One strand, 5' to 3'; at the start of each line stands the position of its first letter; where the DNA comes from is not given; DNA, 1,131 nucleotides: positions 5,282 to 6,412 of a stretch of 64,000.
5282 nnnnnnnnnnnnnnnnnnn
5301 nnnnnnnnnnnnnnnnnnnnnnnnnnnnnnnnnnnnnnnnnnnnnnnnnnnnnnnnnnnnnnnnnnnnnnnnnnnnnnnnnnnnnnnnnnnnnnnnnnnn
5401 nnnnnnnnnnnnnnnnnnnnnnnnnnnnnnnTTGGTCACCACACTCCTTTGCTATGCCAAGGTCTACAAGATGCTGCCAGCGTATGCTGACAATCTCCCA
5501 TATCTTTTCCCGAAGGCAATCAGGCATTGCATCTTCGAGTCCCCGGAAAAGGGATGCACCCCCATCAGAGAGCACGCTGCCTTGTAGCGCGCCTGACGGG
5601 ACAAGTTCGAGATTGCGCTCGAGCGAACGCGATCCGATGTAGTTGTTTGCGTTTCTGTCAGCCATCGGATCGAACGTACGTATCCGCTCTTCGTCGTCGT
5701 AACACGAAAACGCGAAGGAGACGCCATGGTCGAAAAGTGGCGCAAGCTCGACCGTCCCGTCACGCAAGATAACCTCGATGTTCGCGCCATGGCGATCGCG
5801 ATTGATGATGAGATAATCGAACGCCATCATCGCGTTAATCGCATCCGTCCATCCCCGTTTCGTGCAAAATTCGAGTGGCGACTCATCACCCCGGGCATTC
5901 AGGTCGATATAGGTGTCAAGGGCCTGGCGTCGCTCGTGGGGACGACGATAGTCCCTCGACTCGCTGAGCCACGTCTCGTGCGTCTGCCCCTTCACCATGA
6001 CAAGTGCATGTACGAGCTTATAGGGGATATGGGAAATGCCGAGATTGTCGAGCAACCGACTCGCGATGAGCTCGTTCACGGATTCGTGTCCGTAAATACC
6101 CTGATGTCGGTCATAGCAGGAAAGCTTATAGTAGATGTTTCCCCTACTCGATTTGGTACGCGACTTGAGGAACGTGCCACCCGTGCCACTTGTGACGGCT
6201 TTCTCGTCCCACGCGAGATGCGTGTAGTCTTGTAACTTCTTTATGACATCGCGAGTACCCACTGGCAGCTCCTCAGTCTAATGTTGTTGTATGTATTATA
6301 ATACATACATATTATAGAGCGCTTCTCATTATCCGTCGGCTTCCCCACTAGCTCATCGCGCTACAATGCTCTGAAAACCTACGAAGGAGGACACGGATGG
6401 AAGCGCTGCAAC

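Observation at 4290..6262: A HipA-like kinase module appears split and permuted: the kinase core comes first, and an N-subdomain-like segment is fused to an XRE HTH protein downstream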

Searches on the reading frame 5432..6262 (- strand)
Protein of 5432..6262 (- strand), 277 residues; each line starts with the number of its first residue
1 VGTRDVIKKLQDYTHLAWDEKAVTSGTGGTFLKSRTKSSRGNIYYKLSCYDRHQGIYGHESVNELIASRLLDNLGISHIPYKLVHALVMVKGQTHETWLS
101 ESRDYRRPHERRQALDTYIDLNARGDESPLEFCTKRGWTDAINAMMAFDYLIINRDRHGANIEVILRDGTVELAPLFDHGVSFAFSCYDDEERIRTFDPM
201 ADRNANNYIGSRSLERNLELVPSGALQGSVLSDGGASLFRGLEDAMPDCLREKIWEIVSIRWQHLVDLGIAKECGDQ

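Call 3: search_protein_families(library=pfam, proteins=[window:5432-6262:-], max_evalue=10)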
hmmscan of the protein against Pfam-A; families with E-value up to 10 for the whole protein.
window:5432-6262:- (277 aa): 4 families
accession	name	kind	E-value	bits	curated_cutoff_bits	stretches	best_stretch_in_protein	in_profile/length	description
PF07804.18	HipA_C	-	7.7e-06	26.1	30.5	1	144-182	124-162/213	HipA-like C-terminal domain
PF20613.4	HipA_2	-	0.0024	17.6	27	1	144-193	110-163/240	HipA-like kinase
PF00454.33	PI3_PI4_kinase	-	0.16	12.3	27.1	1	138-183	130-172/241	Phosphatidylinositol 3- and 4-kinase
PF06702.18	Fam20C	-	0.17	11.9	26.8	1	138-190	89-138/218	Golgi casein kinase, C-terminal, Fam20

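Call 4: search_protein_families(library=ncbifam, proteins=[window:5432-6262:-], max_evalue=10)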
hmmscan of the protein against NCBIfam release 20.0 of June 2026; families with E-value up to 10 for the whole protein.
window:5432-6262:- (277 aa): 2 families
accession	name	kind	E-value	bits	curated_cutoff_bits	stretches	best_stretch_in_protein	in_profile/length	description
NF007297.0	PRK09775.1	equivalog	0.0069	15.2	401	1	140-178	329-368/446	type II toxin-antitoxin system HipA family toxin YjjJ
TIGR03843.1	TIGR03843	hypoth_equivalog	0.054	12.8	172.4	1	72-184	64-173/253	SCO1664 family protein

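Call 6: search_solved_structures(query=window:5432-6262:-, max_evalue=10, show_alignments=3)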
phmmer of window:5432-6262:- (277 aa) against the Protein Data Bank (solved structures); distinct sequences matched with E-value up to 10: 5.
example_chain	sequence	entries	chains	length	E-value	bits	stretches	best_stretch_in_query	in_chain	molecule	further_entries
2nar_A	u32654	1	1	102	0.2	14.3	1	9-62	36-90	Effector protein Avr3a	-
4kqa_A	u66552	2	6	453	0.48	13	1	105-194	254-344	Protein H03A11.1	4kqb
8snb_7A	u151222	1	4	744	1.1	11.8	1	152-233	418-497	EF-hand domain-containing family member C2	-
8ezr_B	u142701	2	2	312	1.7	11.3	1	142-178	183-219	HipT(Lp)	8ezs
7vkb_A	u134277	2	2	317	1.7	11.2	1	142-179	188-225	HipA_C domain-containing protein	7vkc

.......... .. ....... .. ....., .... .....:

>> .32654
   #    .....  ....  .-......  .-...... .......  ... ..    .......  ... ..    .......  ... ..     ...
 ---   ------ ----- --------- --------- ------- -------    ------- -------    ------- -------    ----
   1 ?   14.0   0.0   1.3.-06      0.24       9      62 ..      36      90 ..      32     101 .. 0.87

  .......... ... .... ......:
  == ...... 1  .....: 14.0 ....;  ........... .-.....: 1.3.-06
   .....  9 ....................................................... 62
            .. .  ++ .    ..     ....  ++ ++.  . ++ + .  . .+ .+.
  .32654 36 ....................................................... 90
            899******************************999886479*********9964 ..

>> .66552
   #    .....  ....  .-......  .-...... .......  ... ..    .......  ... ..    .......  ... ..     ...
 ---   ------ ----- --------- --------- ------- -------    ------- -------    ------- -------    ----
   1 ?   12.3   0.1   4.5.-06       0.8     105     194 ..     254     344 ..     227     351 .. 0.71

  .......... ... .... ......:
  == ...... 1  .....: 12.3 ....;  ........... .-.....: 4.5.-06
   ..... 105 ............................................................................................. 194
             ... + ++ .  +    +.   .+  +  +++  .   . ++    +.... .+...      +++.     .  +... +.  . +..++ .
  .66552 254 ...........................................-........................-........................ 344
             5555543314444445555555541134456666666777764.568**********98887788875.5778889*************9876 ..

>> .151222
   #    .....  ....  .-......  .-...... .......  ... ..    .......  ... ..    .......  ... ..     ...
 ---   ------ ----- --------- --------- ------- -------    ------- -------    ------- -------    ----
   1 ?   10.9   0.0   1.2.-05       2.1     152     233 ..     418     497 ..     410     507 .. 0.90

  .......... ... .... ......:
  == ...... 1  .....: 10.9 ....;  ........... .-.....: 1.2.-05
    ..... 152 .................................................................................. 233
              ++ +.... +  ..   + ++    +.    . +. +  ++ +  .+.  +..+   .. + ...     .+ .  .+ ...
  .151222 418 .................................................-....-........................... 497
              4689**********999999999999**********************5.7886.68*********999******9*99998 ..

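Call 8: search_protein_families(library=padloc, proteins=[window:5432-6262:-], max_evalue=1)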
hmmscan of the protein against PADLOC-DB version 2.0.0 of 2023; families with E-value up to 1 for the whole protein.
window:5432-6262:- (277 aa): 9 families
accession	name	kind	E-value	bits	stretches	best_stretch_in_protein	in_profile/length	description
PDLC04344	PDC-M03A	-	2.7e-11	41.5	1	109-197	113-206/305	-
PDLC04340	PDC-M03A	-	7.8e-11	40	1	134-191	122-179/280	-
PDLC04342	PDC-M03A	-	1.2e-09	36.2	1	126-193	134-204/299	-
PDLC04339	PDC-M03A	-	3.9e-09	34.3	1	141-197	136-190/293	-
PDLC04337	PDC-M03A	-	1.2e-08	32.8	1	104-204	49-156/250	-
PDLC04345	PDC-M03A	-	4e-05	21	1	139-189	145-199/302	-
PDLC04338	PDC-M03A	-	0.0011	16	1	110-189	224-307/428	-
PDLC04766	PDC-M66A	-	0.0031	14.8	1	140-186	133-176/270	-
PDLC04341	PDC-M03A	-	0.0078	13.7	1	141-197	148-206/294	-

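Call 16: find_homologous_proteins(query=window:5432-6262:-)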
Query window:5432-6262:- (277 aa): 1042 proteins with E <= 0.001 among 2077 candidates; the best 120 are listed.
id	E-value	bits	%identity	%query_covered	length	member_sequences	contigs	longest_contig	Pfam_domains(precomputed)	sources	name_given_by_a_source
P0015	2.1e-181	620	97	100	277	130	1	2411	PF07804.19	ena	-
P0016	1.3e-146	505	80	99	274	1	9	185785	-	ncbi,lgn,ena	-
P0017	1.1e-142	493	78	99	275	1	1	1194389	PF07804.19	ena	-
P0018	6.0e-136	470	73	99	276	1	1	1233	PF07804.19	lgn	-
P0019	5.5e-134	464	73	99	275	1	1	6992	PF07804.19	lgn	-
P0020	8.0e-134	463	73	99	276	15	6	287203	-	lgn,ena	-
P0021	2.7e-133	462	71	99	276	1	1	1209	-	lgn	-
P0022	1.8e-132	459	72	99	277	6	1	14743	PF07804.19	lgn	-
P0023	3.0e-130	452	70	100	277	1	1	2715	-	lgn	-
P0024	3.0e-130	452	71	99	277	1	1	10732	-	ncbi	-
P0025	7.0e-130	451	70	99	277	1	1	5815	PF07804.19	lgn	-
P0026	6.2e-129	447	71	99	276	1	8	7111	PF07804.19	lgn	-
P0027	3.3e-128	445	70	99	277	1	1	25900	-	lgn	-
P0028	2.5e-125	436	68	100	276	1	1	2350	PF07804.19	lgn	-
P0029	4.3e-124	432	68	99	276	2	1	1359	PF07804.19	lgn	-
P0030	2.8e-123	429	69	99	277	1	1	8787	PF07804.19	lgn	-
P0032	2.8e-122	426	68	99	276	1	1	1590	PF07804.19,PF20613.5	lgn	-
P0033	6.6e-117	408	66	98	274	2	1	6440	PF07804.19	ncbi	-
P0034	6.8e-113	395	63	98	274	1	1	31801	PF07804.19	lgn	-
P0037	1.3e-105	371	61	97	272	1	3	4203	PF07804.19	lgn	-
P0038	2.5e-105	370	62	96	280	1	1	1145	PF07804.19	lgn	-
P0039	2.5e-103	363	60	99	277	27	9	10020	PF07804.19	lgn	-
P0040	1.8e-101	357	60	97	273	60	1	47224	PF07804.19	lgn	-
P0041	7.2e-101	355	57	99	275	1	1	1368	PF07804.19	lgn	-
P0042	1.7e-100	354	58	97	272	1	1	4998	PF07804.19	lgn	-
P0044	3.3e-100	353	59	97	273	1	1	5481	PF07804.19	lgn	-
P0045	1.5e-99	351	59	97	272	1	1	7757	PF07804.19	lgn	-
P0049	1.0e-96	342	58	97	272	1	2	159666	PF07804.19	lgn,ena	-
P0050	2.5e-94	334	57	94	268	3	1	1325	PF07804.19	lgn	-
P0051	4.9e-94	333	56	97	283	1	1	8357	PF07804.19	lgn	-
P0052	7.6e-94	332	58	97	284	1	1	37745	PF07804.19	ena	-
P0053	6.0e-93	329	54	97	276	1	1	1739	PF07804.19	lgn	-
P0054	8.9e-93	329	58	96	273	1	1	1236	PF07804.19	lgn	-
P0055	7.1e-92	326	54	97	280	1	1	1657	PF07804.19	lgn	-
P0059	6.4e-91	323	56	97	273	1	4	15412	PF07804.19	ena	-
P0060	8.9e-91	322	56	93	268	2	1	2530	PF07804.19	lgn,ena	-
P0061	1.5e-90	322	54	94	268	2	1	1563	PF07804.19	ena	-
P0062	1.7e-90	321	56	94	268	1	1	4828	PF07804.19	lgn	-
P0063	2.3e-90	321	55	94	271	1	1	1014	PF07804.19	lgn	-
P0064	4.6e-90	320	53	94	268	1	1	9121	PF07804.19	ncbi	-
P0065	4.9e-90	320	56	94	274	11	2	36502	PF07804.19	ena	-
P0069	2.3e-89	318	55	94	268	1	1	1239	PF07804.19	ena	-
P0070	2.5e-89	318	55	93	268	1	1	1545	PF07804.19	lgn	-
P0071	3.8e-89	317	56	94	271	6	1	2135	PF07804.19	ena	-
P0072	4.6e-89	317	56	93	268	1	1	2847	PF07804.19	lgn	-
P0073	5.1e-89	316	54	94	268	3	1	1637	PF07804.19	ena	-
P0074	8.3e-89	316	54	96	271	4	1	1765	PF07804.19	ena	-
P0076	4.5e-88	313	55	94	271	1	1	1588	PF07804.19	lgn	-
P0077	8.0e-88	313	54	96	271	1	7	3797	PF07804.19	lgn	-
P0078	8.6e-88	312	52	97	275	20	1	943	PF07804.19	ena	-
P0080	1.1e-87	312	54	94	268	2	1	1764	PF07804.19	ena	-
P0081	1.3e-87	312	55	94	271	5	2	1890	PF07804.19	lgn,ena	-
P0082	2.2e-87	311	53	96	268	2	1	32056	PF07804.19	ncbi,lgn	-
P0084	2.6e-87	311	53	94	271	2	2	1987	PF07804.19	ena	-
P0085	3.0e-87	311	53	98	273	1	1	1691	PF07804.19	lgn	-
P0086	3.6e-87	310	53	97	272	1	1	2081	PF07804.19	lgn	-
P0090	1.5e-86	308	53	94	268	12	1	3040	PF07804.19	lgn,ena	-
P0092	2.5e-86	308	52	97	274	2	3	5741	PF07804.19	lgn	-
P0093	3.2e-86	307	52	95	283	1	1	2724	PF07804.19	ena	-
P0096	4.1e-86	307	53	94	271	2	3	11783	PF07804.19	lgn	-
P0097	6.0e-86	306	53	94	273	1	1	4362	PF07804.19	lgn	-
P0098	6.7e-86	306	52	97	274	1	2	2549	PF07804.19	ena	-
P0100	1.1e-85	306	53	97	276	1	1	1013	PF07804.19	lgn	-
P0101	1.5e-85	305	53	98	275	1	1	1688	PF07804.19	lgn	-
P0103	2.9e-85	304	53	94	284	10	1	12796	PF07804.19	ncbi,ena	-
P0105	3.5e-85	304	54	94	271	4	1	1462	PF07804.19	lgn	-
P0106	4.0e-85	304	53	95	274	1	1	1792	PF07804.19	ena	-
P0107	5.0e-85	303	52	98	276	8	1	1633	PF07804.19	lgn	-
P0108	5.5e-85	303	53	98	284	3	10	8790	PF07804.19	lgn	-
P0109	5.5e-85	303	49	97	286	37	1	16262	PF07804.19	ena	-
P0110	6.6e-85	303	50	97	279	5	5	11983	PF07804.19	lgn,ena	-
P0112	7.5e-85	303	53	97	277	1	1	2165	PF07804.19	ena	-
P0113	7.9e-85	303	53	95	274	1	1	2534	PF07804.19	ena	-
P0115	8.1e-85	303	53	95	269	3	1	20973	PF07804.19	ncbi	-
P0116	1.6e-84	302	53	94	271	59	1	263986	PF07804.19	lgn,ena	-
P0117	1.7e-84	302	51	95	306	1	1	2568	PF07804.19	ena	-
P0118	1.8e-84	302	51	97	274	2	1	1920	PF07804.19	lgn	-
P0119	2.5e-84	301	52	95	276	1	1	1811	PF07804.19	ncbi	-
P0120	2.7e-84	301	51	95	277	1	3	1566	PF07804.19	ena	-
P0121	4.3e-84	300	54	95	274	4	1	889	PF07804.19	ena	-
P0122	4.4e-84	300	52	95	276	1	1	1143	PF07804.19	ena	-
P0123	6.2e-84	300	52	94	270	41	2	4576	PF07804.19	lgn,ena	-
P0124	1.6e-83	298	51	95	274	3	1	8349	PF07804.19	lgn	-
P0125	2.0e-83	298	50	97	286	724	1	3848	PF07804.19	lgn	-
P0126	2.2e-83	298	53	94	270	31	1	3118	PF07804.19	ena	-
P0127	2.5e-83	298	52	96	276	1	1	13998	PF07804.19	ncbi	-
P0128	2.9e-83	298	52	97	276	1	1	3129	PF07804.19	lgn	-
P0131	4.4e-83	297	52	94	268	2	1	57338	PF07804.19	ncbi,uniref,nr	ncbi:type II toxin-antitoxin system HipA family toxin [Adlercreutzia sp. ZJ154]|uniref:type II toxin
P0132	4.6e-83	297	52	94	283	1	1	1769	PF07804.19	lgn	-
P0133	5.1e-83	297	52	95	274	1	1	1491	PF07804.19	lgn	-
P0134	5.6e-83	297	52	94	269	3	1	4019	PF07804.19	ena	-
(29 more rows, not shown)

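Call 18: find_encoding_contigs(protein=P0016, flank=4000, max_places=3)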
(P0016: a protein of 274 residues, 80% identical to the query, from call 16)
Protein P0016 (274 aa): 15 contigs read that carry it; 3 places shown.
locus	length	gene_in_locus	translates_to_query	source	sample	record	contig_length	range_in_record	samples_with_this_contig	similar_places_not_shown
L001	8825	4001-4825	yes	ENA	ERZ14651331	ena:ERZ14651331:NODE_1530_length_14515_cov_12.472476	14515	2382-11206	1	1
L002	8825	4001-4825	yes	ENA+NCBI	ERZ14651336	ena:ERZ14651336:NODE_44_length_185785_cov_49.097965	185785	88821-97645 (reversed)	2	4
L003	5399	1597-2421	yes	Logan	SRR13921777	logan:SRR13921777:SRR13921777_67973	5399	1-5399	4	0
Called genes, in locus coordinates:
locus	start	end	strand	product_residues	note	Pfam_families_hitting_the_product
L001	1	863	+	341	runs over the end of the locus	PF00586:AIRS, PF02769:AIRS_C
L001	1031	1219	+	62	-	PF12797:Fer4_2, PF00037:Fer4, PF12837:Fer4_6 (weak), PF13237:Fer4_10, PF14697:Fer4_21, PF12800:Fer4_4 (weak), PF12838:Fer4_7, PF13187:Fer4_9, +9 more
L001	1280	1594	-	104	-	PF00893:Multi_Drug_Res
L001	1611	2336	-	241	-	PF03483:B3_4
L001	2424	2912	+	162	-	-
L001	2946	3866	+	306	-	PF00126:HTH_1, PF03466:LysR_substrate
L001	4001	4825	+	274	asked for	-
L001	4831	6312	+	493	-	PF01381:HTH_3, PF13560:HTH_31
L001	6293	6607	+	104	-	-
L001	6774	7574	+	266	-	-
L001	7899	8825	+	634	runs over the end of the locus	PF00012:HSP70, PF06723:MreB_Mbl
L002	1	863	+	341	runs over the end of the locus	PF00586:AIRS, PF02769:AIRS_C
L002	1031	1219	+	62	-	PF12797:Fer4_2, PF00037:Fer4, PF12837:Fer4_6 (weak), PF13237:Fer4_10, PF14697:Fer4_21, PF12800:Fer4_4 (weak), PF12838:Fer4_7, PF13187:Fer4_9, +9 more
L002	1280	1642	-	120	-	PF00893:Multi_Drug_Res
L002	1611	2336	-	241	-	PF03483:B3_4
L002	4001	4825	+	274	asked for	-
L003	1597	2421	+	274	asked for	-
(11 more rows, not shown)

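Call 19: find_encoding_contigs(protein=P0020, flank=4000, max_places=3)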
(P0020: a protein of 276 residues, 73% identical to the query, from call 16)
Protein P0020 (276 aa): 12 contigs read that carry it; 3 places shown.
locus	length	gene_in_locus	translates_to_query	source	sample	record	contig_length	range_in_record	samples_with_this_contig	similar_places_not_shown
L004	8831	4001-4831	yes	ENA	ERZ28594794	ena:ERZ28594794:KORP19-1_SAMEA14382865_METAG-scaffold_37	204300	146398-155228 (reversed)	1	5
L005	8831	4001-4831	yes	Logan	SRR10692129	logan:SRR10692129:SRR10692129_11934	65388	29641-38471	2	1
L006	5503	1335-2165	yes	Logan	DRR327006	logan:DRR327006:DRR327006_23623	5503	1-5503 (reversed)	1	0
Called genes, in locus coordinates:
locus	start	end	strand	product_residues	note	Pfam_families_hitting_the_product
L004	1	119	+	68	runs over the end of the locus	-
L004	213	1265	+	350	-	-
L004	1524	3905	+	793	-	PF04471:Mrr_cat (weak), PF20720:nSTAND3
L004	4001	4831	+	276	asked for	-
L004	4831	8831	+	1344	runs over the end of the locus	PF01381:HTH_3, PF13560:HTH_31 (weak)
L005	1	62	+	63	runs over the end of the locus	PF14253:AbiH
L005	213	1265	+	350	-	-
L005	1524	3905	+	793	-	PF04471:Mrr_cat (weak), PF20720:nSTAND3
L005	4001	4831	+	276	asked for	-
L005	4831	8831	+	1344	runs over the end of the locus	PF01381:HTH_3, PF13560:HTH_31 (weak)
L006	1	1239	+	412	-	?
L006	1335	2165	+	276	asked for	-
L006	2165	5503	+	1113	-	?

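Call 20: find_encoding_contigs(protein=P0131, flank=4000, max_places=2)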
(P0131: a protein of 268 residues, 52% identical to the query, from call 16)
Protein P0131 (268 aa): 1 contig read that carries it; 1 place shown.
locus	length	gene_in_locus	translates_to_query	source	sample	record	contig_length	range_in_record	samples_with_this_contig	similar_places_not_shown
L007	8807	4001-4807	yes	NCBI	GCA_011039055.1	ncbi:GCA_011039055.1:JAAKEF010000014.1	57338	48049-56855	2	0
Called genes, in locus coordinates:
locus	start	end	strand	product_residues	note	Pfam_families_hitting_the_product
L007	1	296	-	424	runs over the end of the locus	PF00939:Na_sulph_symp (weak), PF02040:ArsB, PF16980:CitMHS_2 (weak), PF03600:CitMHS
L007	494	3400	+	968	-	PF08245:Mur_ligase_M, PF08353:MurT_C, PF07685:GATase_3, PF00117:GATase (weak)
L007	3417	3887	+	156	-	PF02590:SPOUT_MTase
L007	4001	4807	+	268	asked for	PF07804:HipA_C (weak)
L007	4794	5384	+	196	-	PF13560:HTH_31, PF01381:HTH_3, PF12844:HTH_19, PF13443:HTH_26 (weak)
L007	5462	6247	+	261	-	PF03372:Exo_endo_phos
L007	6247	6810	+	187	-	PF01227:GTP_cyclohydroI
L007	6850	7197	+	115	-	PF13291:ACT_4 (weak), PF13740:ACT_6, PF01842:ACT (weak)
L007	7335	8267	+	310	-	PF02541:Ppx-GppA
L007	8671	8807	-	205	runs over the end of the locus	?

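Call 43: search_solved_structures(query=A4, max_evalue=1, show_alignments=3)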
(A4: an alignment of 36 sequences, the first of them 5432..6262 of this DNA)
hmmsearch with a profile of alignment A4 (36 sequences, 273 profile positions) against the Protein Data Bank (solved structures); distinct sequences matched with E-value up to 1: 4.
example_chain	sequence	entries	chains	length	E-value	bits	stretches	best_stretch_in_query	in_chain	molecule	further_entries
3akj_A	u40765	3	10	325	0.0002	24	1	138-258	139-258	CtkA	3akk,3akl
8ezr_B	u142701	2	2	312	0.026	17.1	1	140-264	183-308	HipT(Lp)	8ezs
7vkb_A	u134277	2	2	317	0.027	17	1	140-264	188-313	HipA_C domain-containing protein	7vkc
2l6b_A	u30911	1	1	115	0.75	12.3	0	99-178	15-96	NR1C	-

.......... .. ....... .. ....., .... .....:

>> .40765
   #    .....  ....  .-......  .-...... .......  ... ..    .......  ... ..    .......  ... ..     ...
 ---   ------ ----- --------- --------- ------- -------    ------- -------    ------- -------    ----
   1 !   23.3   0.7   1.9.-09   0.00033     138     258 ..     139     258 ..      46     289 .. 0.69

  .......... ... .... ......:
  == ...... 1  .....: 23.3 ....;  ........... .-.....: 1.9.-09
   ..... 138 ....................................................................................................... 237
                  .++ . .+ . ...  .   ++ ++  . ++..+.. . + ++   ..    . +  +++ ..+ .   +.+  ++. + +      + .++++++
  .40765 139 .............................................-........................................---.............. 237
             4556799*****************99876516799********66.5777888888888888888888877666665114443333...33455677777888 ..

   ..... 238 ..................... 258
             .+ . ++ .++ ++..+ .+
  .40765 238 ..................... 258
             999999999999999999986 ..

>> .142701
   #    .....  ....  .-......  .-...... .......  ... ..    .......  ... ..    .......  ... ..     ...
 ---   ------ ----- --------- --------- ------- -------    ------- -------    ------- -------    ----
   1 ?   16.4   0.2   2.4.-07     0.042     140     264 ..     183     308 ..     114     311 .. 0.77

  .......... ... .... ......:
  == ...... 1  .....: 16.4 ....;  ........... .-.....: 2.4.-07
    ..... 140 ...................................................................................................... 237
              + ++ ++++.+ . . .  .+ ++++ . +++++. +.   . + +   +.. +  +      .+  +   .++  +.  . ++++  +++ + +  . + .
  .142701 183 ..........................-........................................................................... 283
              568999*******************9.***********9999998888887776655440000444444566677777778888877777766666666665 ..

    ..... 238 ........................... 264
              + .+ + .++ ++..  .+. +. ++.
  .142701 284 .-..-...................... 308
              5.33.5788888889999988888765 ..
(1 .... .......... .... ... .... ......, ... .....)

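Call 48: list_cluster_members(proteins=[window:5432-6262:-, window:4293-5432:-, P0007, P0016, P0024, P0135])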
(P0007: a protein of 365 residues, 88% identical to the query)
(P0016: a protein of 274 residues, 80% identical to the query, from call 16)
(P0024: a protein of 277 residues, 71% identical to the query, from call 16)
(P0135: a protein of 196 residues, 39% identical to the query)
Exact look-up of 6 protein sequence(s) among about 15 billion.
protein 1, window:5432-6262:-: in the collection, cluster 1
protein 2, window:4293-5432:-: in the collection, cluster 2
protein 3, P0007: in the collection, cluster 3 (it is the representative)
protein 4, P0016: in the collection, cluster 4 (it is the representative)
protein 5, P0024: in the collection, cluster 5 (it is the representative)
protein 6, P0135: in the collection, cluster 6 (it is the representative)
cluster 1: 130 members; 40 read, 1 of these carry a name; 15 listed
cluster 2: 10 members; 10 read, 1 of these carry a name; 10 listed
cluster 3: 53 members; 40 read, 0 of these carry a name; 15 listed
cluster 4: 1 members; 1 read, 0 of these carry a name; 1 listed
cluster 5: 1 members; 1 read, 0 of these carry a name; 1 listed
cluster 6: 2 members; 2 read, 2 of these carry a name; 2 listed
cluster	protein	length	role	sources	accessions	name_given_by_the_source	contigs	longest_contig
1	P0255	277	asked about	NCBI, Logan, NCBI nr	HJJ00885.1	MAG TPA: hypothetical protein OIM11_07055 [Coriobacteriaceae bacterium] | hypothetical protein [Coriobacteriaceae bacterium]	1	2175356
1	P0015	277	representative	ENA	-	-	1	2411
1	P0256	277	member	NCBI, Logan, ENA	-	-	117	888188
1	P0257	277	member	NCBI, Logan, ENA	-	-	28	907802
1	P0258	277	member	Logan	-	-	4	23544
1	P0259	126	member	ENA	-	-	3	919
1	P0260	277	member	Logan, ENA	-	-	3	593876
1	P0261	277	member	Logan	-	-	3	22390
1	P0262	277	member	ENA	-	-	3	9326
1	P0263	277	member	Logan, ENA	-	-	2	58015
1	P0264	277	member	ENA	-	-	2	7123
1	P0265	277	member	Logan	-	-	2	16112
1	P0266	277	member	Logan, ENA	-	-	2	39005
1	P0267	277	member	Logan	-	-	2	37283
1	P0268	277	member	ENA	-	-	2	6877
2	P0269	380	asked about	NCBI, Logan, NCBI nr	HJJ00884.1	MAG TPA: helix-turn-helix domain-containing protein [Coriobacteriaceae bacterium] | helix-turn-helix domain-containing protein [Coriobacteriaceae bacterium]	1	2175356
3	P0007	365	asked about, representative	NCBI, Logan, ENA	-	-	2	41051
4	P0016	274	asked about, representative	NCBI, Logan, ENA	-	-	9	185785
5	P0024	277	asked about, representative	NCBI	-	-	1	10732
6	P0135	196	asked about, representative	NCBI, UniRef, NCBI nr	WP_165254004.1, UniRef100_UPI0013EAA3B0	helix-turn-helix transcriptional regulator [Adlercreutzia sp. ZJ304] | helix-turn-helix transcriptional regulator n=1 Tax=Adlercreutzia sp. ZJ304 TaxID=2709791 ...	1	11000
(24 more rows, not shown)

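Call 64: search_protein_families(library=padloc, proteins=[P0131], max_evalue=0.001)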
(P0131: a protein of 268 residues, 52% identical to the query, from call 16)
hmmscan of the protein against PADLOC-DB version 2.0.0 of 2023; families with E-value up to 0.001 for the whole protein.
P0131 (268 aa): 6 families
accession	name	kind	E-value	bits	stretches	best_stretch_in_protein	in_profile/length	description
PDLC04340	PDC-M03A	-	7.7e-14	49.8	1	8-190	3-179/280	-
PDLC04342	PDC-M03A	-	1.5e-12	45.6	1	143-190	154-202/299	-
PDLC04344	PDC-M03A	-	1.9e-10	38.7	1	125-189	132-199/305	-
PDLC04339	PDC-M03A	-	2.3e-10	38.3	1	131-212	128-206/293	-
PDLC04345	PDC-M03A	-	1.4e-06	25.8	1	139-186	147-197/302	-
PDLC04337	PDC-M03A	-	0.00036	18.2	1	144-202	94-155/250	-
